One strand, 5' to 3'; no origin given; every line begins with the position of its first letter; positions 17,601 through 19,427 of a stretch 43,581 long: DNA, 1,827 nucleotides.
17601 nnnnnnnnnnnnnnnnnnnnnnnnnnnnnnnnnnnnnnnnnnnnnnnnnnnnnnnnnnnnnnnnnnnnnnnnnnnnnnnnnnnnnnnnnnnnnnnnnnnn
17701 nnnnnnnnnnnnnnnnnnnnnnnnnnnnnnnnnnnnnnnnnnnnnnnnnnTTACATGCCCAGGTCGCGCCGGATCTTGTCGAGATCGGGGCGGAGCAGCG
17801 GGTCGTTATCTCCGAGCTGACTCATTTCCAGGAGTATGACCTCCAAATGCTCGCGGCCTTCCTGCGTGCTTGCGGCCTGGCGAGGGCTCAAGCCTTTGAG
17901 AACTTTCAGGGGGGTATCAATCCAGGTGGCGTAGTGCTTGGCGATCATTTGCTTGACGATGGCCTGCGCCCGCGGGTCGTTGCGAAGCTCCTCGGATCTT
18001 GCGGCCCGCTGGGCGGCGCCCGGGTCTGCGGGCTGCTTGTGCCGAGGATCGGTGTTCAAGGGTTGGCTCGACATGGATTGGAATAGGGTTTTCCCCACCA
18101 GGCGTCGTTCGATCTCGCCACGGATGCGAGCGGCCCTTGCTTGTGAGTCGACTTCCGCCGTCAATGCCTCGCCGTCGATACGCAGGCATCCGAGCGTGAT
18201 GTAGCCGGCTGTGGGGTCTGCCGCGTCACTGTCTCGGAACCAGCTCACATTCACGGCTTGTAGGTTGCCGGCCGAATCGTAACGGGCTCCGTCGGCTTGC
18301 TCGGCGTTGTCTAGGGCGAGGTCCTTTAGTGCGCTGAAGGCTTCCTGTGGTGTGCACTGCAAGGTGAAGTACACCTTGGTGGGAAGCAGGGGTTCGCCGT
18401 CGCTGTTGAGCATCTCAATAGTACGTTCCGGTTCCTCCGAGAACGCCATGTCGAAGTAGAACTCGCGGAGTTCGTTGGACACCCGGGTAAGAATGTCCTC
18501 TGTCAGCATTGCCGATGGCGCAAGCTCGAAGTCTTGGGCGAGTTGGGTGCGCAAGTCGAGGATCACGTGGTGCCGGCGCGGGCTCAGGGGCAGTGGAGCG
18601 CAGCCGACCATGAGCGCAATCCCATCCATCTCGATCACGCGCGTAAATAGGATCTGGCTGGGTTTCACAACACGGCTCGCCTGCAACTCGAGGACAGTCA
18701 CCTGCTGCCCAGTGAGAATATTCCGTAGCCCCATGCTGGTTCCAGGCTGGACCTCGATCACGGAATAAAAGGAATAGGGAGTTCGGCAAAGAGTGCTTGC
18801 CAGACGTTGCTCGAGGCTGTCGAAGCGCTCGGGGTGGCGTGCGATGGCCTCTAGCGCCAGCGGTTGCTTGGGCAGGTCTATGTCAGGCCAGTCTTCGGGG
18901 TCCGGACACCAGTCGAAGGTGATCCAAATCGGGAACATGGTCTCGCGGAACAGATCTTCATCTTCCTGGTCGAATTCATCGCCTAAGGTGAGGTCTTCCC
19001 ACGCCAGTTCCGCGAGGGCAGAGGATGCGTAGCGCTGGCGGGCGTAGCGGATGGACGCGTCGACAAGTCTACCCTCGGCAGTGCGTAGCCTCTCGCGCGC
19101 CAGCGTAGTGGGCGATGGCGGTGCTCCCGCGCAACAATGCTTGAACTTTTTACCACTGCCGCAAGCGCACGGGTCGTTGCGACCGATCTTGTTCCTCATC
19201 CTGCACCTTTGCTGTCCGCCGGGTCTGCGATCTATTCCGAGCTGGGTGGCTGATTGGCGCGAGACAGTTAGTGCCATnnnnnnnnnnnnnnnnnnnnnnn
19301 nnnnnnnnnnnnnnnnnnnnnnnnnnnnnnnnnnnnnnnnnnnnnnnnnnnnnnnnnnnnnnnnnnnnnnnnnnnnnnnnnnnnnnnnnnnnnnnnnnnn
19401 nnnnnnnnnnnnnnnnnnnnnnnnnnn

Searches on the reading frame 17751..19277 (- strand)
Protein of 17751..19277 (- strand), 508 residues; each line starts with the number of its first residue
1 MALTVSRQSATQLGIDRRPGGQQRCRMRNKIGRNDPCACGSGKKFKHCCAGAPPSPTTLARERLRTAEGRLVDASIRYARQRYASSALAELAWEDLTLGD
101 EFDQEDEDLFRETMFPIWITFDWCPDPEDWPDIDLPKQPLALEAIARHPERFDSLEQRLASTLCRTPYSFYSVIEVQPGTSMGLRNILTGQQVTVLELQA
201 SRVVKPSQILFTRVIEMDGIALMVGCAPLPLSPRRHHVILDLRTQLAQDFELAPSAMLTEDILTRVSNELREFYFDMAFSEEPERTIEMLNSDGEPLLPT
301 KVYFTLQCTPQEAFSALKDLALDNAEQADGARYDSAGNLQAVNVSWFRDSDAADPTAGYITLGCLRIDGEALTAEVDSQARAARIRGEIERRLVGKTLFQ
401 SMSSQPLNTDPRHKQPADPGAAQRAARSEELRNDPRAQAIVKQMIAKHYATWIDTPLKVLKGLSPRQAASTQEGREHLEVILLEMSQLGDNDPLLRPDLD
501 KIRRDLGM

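Call 5: search_protein_families(library=pfam, proteins=[window:17751-19277:-], max_evalue=0.01)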
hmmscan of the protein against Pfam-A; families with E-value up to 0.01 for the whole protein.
window:17751-19277:- (508 aa): 1 family
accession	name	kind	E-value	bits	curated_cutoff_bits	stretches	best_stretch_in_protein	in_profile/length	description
PF02810.21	SEC-C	-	4.3e-08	33.3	20.4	1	33-50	1-18/19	SEC-C motif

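Call 77: search_protein_families(library=padloc, proteins=[window:17751-19277:-], max_evalue=0.001)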
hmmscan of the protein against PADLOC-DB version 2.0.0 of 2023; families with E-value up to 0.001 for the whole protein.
window:17751-19277:- (508 aa): 3 families
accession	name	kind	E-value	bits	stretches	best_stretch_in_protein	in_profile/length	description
PDLC04917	PDC-S12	-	6.9e-08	30.6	1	22-50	189-217/218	-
PDLC00872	E2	-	3.6e-05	21.4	1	27-64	164-201/216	E2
PDLC00833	E1-E2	-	4.6e-05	21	1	28-51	169-192/222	E1-E2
